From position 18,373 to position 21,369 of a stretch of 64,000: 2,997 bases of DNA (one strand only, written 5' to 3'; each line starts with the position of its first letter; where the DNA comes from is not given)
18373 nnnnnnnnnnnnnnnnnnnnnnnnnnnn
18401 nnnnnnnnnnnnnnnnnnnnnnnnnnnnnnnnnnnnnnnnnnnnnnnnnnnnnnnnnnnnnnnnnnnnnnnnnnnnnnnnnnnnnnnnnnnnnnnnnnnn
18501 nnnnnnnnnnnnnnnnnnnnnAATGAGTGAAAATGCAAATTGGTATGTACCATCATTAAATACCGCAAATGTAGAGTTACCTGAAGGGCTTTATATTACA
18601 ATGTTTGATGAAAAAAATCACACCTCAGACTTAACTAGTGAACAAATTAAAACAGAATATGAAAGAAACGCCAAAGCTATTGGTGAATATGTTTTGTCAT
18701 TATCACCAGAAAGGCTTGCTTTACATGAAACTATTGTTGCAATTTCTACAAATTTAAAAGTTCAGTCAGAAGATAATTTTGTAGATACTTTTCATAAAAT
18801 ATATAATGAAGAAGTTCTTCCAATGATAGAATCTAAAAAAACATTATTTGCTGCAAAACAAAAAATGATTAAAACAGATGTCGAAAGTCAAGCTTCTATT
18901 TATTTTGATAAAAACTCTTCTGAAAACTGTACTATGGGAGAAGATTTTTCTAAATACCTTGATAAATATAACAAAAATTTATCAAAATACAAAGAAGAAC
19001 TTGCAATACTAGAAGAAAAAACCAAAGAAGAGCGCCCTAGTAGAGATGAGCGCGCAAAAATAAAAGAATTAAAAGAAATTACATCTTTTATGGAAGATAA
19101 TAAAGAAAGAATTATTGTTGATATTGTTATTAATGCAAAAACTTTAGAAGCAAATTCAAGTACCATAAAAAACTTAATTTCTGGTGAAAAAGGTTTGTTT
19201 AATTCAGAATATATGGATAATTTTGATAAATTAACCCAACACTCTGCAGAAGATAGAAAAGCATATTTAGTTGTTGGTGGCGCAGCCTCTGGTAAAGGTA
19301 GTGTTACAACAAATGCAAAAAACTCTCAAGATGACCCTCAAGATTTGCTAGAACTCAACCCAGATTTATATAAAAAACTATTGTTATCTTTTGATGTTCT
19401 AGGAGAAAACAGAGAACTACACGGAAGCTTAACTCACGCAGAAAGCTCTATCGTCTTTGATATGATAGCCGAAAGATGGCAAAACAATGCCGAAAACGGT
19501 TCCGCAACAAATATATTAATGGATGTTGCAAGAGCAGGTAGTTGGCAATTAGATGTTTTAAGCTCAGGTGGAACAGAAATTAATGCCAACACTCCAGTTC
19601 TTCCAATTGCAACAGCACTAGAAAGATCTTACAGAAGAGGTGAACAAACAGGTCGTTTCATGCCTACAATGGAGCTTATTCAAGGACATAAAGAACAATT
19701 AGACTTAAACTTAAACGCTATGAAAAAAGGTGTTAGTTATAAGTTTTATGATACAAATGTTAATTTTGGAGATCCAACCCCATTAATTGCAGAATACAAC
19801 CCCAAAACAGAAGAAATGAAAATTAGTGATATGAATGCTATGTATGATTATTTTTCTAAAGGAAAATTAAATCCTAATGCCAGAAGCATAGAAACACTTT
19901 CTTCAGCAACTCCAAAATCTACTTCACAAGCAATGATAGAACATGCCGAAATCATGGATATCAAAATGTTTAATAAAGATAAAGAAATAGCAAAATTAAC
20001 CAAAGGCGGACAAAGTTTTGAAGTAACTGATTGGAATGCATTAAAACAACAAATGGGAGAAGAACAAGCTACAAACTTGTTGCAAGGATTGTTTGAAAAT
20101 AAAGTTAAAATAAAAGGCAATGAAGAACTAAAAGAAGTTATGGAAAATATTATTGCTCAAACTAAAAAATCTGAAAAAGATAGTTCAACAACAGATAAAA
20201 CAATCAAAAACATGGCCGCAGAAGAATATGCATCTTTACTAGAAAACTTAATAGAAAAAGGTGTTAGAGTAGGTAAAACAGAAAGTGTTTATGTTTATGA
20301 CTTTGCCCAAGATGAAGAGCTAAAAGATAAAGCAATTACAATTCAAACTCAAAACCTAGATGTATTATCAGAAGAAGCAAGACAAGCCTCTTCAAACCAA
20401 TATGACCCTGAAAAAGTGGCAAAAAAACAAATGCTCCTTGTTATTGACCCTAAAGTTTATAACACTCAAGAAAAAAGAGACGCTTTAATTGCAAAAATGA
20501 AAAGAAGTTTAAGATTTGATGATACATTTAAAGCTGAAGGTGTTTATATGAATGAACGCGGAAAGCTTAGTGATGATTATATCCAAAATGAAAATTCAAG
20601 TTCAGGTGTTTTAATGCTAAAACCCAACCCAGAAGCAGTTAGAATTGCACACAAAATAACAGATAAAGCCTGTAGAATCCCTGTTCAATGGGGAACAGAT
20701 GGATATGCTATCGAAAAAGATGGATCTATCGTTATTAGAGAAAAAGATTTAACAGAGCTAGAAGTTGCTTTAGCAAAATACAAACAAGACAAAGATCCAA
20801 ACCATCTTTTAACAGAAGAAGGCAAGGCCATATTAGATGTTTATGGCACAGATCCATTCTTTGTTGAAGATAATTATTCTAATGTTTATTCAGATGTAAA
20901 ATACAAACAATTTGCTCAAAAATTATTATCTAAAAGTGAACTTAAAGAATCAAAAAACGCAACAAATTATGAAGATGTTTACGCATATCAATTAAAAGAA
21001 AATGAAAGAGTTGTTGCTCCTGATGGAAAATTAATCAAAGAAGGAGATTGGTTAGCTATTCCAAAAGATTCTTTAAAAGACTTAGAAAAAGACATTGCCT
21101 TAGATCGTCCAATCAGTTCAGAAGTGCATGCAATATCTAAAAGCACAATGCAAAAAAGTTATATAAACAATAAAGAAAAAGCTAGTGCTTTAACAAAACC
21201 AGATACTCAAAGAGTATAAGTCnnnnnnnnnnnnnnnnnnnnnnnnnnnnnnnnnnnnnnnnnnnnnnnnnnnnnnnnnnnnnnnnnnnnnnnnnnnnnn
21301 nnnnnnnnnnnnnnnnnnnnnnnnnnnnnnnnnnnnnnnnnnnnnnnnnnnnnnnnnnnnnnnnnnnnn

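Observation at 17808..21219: Histidine phosphatase translationally coupled to an 898-aa protein with a zeta-toxin/AvrRxo1-like P-loop kinase core: candidate kinase toxin or effector with an enzymatic antidote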

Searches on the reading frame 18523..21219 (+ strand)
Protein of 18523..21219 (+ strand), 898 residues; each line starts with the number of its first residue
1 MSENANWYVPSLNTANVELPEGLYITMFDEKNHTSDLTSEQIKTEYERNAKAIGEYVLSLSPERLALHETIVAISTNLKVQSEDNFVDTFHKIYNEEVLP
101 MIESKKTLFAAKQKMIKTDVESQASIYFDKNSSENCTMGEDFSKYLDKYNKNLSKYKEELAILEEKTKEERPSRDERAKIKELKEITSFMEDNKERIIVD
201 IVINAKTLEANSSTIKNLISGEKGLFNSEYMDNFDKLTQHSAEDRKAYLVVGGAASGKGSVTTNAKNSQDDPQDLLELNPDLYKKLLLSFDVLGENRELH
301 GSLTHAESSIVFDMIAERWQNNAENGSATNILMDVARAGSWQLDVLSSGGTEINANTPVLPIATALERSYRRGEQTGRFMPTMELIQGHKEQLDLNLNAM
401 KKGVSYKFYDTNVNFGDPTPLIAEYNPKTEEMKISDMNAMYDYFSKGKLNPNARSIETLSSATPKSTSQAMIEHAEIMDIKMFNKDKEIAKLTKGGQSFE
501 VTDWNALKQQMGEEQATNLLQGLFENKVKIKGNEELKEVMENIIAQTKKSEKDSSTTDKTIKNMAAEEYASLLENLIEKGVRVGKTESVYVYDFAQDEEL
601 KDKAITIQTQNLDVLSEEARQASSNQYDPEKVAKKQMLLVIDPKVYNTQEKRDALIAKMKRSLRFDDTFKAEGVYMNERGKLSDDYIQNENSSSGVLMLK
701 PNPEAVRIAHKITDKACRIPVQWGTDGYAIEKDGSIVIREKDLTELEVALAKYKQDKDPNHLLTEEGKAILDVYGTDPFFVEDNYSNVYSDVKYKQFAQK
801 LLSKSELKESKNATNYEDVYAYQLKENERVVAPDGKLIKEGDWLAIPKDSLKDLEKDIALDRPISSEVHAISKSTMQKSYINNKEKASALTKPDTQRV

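Call 3: search_protein_families(library=pfam, proteins=[window:18523-21219:+], max_evalue=0.1)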
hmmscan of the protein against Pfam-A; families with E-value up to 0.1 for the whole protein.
window:18523-21219:+ (898 aa): 3 families
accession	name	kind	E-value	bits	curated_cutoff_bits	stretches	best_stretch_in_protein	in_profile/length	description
PF06414.18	Zeta_toxin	-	8.2e-05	22.6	22.3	1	239-318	10-90/199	Zeta toxin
PF17054.10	JUPITER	-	0.055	13.4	27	0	429-555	158-285/359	Microtubule-Associated protein Jupiter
PF00823.25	PPE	-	0.079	13.4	26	0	410-443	121-153/165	PPE family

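Call 4: search_protein_families(library=ncbifam, proteins=[window:18523-21219:+], max_evalue=0.1)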
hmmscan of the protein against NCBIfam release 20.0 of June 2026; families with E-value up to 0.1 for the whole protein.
window:18523-21219:+ (898 aa): 0 families

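Call 5: search_solved_structures(query=window:18523-21219:+, max_evalue=10, show_alignments=3)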
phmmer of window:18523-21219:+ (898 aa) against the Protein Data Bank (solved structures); distinct sequences matched with E-value up to 10: 2.
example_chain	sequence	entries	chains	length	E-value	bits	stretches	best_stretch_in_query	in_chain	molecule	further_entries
3iir_A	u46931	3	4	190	1.1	10.6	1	245-301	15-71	Trypsin inhibitor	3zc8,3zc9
6pqh_A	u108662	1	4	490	1.1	10.6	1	130-206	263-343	Asparagine--tRNA ligase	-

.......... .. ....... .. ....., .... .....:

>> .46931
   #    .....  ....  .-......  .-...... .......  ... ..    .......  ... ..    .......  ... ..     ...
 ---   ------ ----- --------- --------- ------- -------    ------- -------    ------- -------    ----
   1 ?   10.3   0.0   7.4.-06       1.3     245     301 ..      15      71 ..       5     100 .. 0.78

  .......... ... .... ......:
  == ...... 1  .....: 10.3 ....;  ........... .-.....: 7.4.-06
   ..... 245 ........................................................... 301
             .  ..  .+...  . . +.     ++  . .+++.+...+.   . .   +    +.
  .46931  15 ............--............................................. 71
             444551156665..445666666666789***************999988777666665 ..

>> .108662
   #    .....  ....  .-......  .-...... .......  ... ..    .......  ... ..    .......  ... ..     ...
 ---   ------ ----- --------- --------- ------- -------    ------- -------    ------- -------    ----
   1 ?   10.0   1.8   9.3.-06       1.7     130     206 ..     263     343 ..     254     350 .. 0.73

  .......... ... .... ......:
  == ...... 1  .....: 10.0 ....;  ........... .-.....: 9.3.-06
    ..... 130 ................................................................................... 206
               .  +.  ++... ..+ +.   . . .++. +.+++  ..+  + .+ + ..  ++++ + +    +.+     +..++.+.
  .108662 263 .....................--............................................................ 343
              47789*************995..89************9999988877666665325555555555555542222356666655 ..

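Call 6: find_homologous_proteins(query=window:18523-21219:+, max_evalue=0.001)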
Query window:18523-21219:+ (898 aa): 29 proteins with E <= 0.001 among 8000 candidates.
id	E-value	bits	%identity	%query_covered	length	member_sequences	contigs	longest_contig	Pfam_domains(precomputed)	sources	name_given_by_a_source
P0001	0.0e+0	1962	100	100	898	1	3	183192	-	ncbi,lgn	ncbi:MAG: zeta toxin family protein [Alphaproteobacteria bacterium]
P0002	0.0e+0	1351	68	100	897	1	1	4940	PF06414.19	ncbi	-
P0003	0.0e+0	1165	60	99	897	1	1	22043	-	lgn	-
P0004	0.0e+0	1057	55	98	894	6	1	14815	PF06414.19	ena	-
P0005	0.0e+0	1049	55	98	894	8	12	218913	PF06414.19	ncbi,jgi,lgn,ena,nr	ncbi:MAG: hypothetical protein E7017_03310 [Alphaproteobacteria bacterium]|nr:hypothetical protein [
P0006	0.0e+0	1045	55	98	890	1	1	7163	-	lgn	-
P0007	0.0e+0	1045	55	98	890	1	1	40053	PF06414.19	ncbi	-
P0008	0.0e+0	1042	55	98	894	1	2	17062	-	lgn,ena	-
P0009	0.0e+0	1039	54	98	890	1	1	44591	-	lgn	-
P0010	0.0e+0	1038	55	98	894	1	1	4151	PF06414.19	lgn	-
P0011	0.0e+0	1035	54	98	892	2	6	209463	PF06414.19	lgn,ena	-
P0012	0.0e+0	1034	53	98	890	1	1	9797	PF06414.19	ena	-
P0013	0.0e+0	1018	54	98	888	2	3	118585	PF06414.19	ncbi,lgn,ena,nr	ncbi:MAG: zeta toxin family protein [Alphaproteobacteria bacterium]|nr:zeta toxin family protein [Al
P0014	0.0e+0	1016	54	99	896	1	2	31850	-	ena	-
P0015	8.0e-294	995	52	98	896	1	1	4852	PF06414.19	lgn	-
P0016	1.1e-293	995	53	99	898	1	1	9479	PF06414.19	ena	-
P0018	6.7e-291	985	52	98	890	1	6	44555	-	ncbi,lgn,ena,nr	ncbi:MAG: hypothetical protein IJ532_01765 [Alphaproteobacteria bacterium]|nr:hypothetical protein [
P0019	3.4e-289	980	52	99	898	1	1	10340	PF06414.19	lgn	-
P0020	2.3e-218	746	63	59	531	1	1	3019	PF06414.19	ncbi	-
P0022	5.3e-90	321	30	95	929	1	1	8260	-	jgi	-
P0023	1.0e-86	310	31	96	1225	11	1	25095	-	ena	-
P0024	4.4e-85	305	28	94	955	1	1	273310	-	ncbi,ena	-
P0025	2.2e-73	266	33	66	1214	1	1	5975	PF06414.19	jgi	jgi:8-oxo-dGTP pyrophosphatase MutT (NUDIX family)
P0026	1.1e-69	254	35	60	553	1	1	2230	PF06414.19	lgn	-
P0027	1.6e-57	214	31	62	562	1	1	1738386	PF06414.19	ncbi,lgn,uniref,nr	ncbi:zeta toxin family protein [Rickettsiales endosymbiont of Stachyamoeba lipophora]|uniref:zeta to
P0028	2.0e-54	203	45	26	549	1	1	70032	PF06414.19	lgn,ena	-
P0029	1.2e-36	144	38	26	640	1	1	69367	PF06414.19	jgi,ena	-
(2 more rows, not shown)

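Call 7: find_encoding_contigs(protein=P0005, flank=6000, max_places=2)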
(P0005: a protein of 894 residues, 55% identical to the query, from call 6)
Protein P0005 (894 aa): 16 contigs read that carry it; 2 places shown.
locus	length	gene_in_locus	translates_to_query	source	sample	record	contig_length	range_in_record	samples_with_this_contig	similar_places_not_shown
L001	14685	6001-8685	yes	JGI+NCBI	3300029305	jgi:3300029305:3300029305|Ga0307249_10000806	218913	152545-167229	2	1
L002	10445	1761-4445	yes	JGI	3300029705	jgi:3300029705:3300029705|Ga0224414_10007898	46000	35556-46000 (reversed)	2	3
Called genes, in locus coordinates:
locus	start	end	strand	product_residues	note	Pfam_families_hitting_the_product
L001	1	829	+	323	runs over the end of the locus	-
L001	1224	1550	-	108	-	PF07661:MORN_2 (faint)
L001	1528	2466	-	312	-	-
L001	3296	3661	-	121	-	-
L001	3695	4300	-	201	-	PF00239:Resolvase, PF02796:HTH_7 (weak), PF13551:HTH_29 (faint), PF13384:HTH_23 (faint)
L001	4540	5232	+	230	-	-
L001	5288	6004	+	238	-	PF00300:His_Phos_1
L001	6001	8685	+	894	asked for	PF06414:Zeta_toxin (faint)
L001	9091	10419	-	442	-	PF01554:MatE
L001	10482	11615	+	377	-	PF00515:TPR_1 (faint), PF01209:Ubie_methyltran (weak), PF10294:Methyltransf_16 (weak), PF13489:Methyltransf_23, PF13847:Methyltransf_31, PF08241:Methyltransf_11, PF08242:Methyltransf_12, PF13649:Methyltransf_25, +2 more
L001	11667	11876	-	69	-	PF11154:DUF2934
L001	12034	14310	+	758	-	PF22019:GlgB_N, PF02922:CBM_48, PF00128:Alpha-amylase, PF02806:Alpha-amylase_C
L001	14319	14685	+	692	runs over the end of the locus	PF02922:CBM_48, PF21331:Isoamylase_C (faint), PF00128:Alpha-amylase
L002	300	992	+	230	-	-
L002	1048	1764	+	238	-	PF00300:His_Phos_1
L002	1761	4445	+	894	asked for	PF06414:Zeta_toxin (faint)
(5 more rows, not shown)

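Call 8: find_encoding_contigs(protein=P0024, flank=6000, max_places=2)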
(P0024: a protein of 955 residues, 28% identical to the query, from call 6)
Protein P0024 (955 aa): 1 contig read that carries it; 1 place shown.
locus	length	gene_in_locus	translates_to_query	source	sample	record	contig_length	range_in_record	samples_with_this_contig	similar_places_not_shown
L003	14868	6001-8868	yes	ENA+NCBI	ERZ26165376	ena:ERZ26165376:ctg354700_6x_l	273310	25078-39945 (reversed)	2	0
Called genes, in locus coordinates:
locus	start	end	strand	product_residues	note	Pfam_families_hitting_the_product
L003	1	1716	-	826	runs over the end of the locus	-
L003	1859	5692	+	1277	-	PF13599:Pentapeptide_4, PF00805:Pentapeptide, PF13599:Pentapeptide_4, PF25296:Decapeptide (weak), PF00805:Pentapeptide, PF13576:Pentapeptide_3 (weak), PF13599:Pentapeptide_4 (weak), PF00805:Pentapeptide, +1 more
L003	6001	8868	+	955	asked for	-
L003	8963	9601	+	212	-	-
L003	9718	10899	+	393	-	PF08240:ADH_N, PF00107:ADH_zinc_N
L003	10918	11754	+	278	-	PF00106:adh_short, PF01370:Epimerase (weak), PF08659:KR, PF13561:adh_short_C2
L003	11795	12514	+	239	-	PF03928:HbpS-like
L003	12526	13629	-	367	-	-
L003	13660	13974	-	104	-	-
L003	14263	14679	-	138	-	PF00106:adh_short, PF08659:KR, PF13561:adh_short_C2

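Call 9: find_encoding_contigs(protein=P0027, flank=6000, max_places=2)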
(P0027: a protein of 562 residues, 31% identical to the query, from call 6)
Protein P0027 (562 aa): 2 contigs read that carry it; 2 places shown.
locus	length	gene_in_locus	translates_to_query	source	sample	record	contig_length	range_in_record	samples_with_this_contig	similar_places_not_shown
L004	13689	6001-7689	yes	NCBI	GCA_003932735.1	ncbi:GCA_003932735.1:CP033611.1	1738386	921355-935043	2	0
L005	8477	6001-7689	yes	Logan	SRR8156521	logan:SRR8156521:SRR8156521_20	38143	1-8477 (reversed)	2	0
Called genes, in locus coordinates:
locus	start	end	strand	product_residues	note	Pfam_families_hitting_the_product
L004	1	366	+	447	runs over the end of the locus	PF01636:APH (faint), PF03109:ABC1, PF00069:Pkinase (faint), PF01163:RIO1 (weak), PF27536:UbiB_helical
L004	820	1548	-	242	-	PF00730:HhH-GPD, PF00633:HHH (weak)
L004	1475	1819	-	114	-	-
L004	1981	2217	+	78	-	PF02609:Exonuc_VII_S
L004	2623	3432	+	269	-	PF12697:Abhydrolase_6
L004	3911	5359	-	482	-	PF10142:PhoPQ_related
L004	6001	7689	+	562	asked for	PF06414:Zeta_toxin (weak)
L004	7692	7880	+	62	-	-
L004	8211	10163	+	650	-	-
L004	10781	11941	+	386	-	PF00248:Aldo_ket_red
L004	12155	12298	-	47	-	-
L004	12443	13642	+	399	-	PF00180:Iso_dh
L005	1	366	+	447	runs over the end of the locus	PF01636:APH (faint), PF03109:ABC1, PF00069:Pkinase (faint), PF01163:RIO1 (weak), PF27536:UbiB_helical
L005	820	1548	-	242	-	PF00730:HhH-GPD, PF00633:HHH (weak)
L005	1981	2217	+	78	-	PF02609:Exonuc_VII_S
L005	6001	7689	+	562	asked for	PF06414:Zeta_toxin (weak)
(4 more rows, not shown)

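Call 17: find_related_loci(query=A1, collection=genome_contigs, flank=8000)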
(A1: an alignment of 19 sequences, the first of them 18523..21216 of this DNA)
Query A1 (898 aa) in genome_contigs; peptide patterns used: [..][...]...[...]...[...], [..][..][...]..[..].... (x = any residue, [..] = any of these).
494 stretches matched a pattern; 2 encode a relative of the query (tblastn E <= 1e-3); 2 distinct loci.
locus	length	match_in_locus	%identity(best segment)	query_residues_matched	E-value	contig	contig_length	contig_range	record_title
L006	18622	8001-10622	55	4-880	0e+0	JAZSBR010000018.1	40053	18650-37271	MAG: Alphaproteobacteria bacterium isolate T1900044927_TS20190393.MAGScoT_cleanbin_000012 SGB_3385_k141_1390659, whole g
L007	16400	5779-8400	52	4-880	0e+0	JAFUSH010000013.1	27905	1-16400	MAG: Alphaproteobacteria bacterium isolate RGIG4780 Roe_deer_Reticulum-3__c456, whole genome shotgun sequence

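Call 19: find_related_loci(query=A1, collection=metagenome_contigs, flank=8000)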
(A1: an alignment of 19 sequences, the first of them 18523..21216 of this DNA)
Query A1 (898 aa) in metagenome_contigs; peptide patterns used: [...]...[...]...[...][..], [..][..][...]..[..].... (x = any residue, [..] = any of these).
600 stretches matched a pattern (row limit reached: there are more); 3 encode a relative of the query (tblastn E <= 1e-3); 3 distinct loci.
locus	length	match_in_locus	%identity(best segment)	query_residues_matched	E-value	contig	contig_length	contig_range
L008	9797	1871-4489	53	5-880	0e+0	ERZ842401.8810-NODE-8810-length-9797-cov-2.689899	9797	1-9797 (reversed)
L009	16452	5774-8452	29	3-892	5e-82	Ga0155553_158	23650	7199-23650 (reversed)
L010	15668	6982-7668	30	215-445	3e-22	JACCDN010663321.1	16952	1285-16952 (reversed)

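Call 20: find_encoding_contigs(protein=P0023, flank=6000, max_places=1)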
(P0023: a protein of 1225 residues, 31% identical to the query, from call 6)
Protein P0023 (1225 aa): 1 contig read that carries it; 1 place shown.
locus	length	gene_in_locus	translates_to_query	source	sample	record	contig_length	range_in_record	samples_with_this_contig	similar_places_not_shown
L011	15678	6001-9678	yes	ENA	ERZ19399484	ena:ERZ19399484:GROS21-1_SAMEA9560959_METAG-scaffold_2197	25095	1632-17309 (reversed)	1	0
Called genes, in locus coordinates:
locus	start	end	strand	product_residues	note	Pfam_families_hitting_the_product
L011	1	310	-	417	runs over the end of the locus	-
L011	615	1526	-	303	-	PF00892:EamA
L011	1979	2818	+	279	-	PF03797:Autotransporter (faint)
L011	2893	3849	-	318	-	-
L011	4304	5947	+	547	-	-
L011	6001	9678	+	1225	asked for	-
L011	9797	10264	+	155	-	-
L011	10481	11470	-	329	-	PF02322:Cyt_bd_oxida_II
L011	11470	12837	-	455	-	PF01654:Cyt_bd_oxida_I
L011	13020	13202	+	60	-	-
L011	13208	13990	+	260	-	-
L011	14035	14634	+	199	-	PF03441:FAD_binding_7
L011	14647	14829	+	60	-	-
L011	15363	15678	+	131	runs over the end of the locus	-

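Call 21: find_encoding_contigs(protein=P0022, flank=6000, max_places=1)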
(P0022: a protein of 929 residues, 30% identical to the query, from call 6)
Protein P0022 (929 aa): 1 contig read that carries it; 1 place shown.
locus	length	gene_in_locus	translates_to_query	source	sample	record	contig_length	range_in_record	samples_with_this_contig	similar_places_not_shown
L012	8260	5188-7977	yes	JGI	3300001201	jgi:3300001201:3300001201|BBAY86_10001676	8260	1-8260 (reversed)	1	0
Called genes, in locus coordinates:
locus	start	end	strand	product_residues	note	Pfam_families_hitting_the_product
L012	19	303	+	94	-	-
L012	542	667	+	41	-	-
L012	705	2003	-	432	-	PF00226:DnaJ (faint)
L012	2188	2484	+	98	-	-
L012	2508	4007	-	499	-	-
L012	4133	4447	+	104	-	-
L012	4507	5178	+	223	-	-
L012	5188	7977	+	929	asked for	-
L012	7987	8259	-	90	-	?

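Call 22: find_encoding_contigs(protein=P0028, flank=6000, max_places=1)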
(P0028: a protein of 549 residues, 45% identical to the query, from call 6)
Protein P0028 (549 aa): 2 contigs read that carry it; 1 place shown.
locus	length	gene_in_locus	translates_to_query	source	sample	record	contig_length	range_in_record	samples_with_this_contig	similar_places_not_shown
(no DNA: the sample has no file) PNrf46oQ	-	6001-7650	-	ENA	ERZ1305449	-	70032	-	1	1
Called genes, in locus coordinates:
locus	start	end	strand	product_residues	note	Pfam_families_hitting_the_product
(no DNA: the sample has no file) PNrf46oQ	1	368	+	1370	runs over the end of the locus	PF04563:RNA_pol_Rpb2_1, PF04561:RNA_pol_Rpb2_2, PF04565:RNA_pol_Rpb2_3, PF10385:RNA_pol_Rpb2_45, PF00562:RNA_pol_Rpb2_6, PF04560:RNA_pol_Rpb2_7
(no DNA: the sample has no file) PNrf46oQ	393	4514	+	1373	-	PF04997:RNA_pol_Rpb1_1, PF00623:RNA_pol_Rpb1_2, PF04983:RNA_pol_Rpb1_3, PF05000:RNA_pol_Rpb1_4, PF04998:RNA_pol_Rpb1_5, PF21668:RPOC_hybrid (faint)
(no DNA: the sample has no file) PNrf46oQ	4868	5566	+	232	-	PF00702:Hydrolase, PF13419:HAD_2, PF13242:Hydrolase_like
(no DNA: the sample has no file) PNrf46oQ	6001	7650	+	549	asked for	PF06414:Zeta_toxin (weak)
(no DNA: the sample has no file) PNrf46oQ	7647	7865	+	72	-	-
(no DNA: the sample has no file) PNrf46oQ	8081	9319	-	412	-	PF03952:Enolase_N, PF00113:Enolase_C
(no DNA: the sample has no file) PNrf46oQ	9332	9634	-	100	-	PF00830:Ribosomal_L28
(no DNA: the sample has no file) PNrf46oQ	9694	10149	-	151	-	PF03364:Polyketide_cyc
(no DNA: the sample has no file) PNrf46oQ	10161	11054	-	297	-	PF04055:Radical_SAM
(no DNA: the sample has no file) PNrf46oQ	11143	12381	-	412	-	PF02491:SHS2_FTSA, PF06723:MreB_Mbl, PF11104:PilM_2, PF14450:FtsA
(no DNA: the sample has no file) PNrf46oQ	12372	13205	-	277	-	PF08478:POTRA_1, PF03799:FtsQ_DivIB_C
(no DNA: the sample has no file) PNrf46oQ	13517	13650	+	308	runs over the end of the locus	PF01795:Methyltransf_5, PF01728:FtsJ (faint)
